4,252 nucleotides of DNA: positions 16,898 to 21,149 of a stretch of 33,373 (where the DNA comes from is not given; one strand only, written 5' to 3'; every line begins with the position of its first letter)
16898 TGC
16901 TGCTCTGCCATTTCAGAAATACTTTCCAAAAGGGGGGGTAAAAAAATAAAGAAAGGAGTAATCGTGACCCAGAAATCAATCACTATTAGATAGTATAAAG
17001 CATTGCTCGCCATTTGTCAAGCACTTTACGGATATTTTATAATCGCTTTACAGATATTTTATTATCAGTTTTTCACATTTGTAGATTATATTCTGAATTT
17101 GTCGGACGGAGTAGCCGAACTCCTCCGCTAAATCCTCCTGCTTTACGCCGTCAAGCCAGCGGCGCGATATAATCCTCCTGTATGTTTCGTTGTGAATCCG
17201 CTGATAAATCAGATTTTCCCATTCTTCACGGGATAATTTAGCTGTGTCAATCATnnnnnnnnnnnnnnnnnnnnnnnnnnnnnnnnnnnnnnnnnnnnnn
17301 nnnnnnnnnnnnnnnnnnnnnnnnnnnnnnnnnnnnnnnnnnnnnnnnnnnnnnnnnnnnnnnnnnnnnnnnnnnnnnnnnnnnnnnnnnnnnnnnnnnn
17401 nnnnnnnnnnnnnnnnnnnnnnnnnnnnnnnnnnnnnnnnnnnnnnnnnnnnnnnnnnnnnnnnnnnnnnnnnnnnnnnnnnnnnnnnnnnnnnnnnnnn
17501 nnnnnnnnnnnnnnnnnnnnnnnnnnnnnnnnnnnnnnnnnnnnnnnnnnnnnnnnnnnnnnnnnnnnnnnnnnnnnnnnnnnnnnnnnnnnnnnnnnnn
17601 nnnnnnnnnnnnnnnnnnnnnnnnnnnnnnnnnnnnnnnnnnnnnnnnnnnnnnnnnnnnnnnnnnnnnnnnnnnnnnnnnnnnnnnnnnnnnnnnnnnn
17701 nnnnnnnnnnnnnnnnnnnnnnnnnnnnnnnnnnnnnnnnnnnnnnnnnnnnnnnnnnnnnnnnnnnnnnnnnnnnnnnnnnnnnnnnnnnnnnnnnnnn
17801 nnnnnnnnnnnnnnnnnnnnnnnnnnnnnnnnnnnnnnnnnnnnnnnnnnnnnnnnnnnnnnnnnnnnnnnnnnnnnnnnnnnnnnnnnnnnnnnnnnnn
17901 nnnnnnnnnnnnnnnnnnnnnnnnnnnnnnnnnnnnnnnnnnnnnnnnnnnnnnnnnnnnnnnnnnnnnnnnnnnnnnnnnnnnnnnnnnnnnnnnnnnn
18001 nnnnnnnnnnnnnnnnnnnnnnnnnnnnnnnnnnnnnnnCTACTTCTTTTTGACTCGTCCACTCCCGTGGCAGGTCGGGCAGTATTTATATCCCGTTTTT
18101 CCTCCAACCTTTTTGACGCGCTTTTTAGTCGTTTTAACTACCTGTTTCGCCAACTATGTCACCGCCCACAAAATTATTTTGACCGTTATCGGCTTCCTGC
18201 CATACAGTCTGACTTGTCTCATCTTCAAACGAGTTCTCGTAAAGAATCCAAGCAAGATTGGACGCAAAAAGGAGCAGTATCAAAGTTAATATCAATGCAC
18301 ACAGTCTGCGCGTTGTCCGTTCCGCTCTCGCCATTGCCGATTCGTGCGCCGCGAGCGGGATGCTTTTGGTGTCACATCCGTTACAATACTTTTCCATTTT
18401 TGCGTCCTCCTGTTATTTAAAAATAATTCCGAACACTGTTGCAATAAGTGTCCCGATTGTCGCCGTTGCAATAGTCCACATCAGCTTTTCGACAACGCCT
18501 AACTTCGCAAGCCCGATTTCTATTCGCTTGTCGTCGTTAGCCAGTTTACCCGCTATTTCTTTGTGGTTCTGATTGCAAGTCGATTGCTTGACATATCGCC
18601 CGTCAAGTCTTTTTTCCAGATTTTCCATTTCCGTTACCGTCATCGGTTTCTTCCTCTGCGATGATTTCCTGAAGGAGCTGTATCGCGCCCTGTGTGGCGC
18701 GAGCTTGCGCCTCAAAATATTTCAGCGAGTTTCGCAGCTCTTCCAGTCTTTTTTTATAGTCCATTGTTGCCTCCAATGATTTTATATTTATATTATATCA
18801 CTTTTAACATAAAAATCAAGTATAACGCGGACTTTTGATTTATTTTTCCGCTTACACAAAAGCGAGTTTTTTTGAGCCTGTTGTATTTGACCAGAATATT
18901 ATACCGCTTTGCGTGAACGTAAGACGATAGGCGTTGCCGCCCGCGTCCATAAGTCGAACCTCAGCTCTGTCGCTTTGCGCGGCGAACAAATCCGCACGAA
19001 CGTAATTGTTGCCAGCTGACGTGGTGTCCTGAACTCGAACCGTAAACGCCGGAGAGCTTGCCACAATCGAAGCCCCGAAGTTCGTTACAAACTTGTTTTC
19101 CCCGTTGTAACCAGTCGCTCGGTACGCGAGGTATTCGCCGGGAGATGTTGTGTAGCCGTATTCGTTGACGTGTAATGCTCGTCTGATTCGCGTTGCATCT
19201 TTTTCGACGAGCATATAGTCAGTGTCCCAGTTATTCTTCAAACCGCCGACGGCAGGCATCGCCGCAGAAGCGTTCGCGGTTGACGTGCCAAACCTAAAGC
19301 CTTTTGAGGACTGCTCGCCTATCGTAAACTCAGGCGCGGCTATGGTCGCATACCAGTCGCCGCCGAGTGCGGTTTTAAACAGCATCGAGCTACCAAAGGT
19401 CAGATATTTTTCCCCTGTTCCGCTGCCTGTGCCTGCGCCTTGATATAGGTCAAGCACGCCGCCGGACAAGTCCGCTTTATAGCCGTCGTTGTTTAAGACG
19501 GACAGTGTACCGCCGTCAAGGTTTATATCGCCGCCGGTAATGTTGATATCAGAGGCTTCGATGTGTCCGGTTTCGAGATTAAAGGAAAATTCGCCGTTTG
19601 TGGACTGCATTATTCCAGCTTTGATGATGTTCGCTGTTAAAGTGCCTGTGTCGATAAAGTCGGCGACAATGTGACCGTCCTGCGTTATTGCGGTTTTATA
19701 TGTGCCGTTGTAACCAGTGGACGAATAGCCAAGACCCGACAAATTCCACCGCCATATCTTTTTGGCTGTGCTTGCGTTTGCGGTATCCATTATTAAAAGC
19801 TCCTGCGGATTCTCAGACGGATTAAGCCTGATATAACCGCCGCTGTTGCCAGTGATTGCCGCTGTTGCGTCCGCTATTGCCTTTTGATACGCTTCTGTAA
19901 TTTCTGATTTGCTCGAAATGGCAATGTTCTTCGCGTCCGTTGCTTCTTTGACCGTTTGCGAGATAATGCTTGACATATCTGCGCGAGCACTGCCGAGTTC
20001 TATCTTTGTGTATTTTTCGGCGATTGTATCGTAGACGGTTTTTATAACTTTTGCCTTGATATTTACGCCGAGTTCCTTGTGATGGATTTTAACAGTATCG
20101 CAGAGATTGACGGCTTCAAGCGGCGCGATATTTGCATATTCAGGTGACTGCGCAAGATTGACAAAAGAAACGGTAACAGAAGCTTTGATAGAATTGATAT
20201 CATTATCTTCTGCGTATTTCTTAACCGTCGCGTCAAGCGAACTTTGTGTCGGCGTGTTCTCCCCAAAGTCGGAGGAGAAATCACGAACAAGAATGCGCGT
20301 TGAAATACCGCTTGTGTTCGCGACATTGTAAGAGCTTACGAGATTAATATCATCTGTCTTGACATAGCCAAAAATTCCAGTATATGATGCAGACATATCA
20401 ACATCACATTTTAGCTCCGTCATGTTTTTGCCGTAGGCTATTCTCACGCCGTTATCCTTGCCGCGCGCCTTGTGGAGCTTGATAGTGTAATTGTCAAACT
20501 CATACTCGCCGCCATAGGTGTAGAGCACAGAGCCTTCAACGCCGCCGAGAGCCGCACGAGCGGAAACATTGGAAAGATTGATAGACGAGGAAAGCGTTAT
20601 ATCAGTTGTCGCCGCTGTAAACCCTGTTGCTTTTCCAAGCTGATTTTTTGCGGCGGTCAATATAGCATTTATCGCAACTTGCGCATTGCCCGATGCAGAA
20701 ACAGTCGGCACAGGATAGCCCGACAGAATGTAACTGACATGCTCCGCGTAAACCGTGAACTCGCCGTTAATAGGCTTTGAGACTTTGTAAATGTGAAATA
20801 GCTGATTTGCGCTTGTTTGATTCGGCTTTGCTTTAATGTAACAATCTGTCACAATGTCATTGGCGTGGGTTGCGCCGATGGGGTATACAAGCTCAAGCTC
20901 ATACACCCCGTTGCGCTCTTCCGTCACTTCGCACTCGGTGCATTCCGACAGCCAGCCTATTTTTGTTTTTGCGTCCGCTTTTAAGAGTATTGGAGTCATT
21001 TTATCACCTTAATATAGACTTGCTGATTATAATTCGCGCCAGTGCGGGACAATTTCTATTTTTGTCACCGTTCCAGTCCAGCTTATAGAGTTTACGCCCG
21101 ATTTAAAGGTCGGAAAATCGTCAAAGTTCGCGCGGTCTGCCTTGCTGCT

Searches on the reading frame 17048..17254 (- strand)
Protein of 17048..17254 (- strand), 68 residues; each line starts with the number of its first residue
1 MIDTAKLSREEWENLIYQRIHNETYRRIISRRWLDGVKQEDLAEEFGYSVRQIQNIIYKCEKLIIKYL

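Call 30: search_protein_families(library=pfam, proteins=[window:17048-17254:-], max_evalue=0.01)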
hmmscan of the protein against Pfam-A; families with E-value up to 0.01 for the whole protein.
window:17048-17254:- (68 aa): 5 families
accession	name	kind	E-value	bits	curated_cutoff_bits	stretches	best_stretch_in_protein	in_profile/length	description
PF13518.12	HTH_28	-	0.0002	21.8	25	1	26-57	2-33/52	Helix-turn-helix domain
PF13384.12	HTH_23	-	0.0019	18.4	24.6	1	23-57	4-38/50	Homeodomain-like domain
PF04545.22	Sigma70_r4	-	0.0047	16.9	24.1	1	23-57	7-41/50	Sigma-70, region 4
PF13613.12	HTH_Tnp_4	-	0.0076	16.3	27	0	36-65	19-48/53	Helix-turn-helix of DDE superfamily endonuclease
PF08281.18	Sigma70_r4_2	-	0.0089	16.1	25.7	0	23-58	13-48/54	Sigma-70, region 4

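Call 39: search_protein_families(library=ncbifam, proteins=[window:17048-17254:-], max_evalue=1)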
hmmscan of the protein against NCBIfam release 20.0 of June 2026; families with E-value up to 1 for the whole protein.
window:17048-17254:- (68 aa): 7 families
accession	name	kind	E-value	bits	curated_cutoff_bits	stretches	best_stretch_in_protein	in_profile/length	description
TIGR02937.1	sigma70-ECF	superfamily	5.6e-05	22.8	42.9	1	22-67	119-164/165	sigma-70 family RNA polymerase sigma factor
TIGR02985.1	Sig70_bacteroi1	subfamily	0.0031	17.7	126.4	1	5-63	97-157/162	RNA polymerase sigma-70 factor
NF040785.1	CD3324_fam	subfamily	0.004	17.2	65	1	6-57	31-82/82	CD3324 family protein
TIGR02989.1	Sig-70_gvs1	subfamily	0.013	15.4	124.55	1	22-61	112-151/158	RNA polymerase sigma-70 factor, Rhodopirellula/Verrucomicrobium family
NF047948.1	male_kill_WMK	equivalog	0.014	14.9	300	1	4-55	142-194/300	WO male-killing family protein Wmk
NF005143.0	PRK06596.1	subfamily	0.046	13.2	241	1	22-56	232-269/285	RNA polymerase factor sigma-32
TIGR03070.1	couple_hipB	subfamily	0.096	12.7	71.65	1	30-56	9-35/58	type II toxin-antitoxin system Y4mF family antitoxin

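Call 40: search_protein_families(library=padloc, proteins=[window:17048-17254:-], max_evalue=1)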
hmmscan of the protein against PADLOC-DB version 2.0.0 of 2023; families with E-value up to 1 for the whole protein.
window:17048-17254:- (68 aa): 0 families

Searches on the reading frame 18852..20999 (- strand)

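Call 30: search_protein_families(library=pfam, proteins=[window:18852-20999:-], max_evalue=0.01)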
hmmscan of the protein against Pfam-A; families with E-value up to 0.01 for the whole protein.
window:18852-20999:- (715 aa): 1 family
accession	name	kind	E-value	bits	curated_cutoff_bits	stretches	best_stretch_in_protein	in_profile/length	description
PF06605.17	Prophage_tail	-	2.3e-23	83.6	31.3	1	106-348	20-249/250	Prophage endopeptidase tail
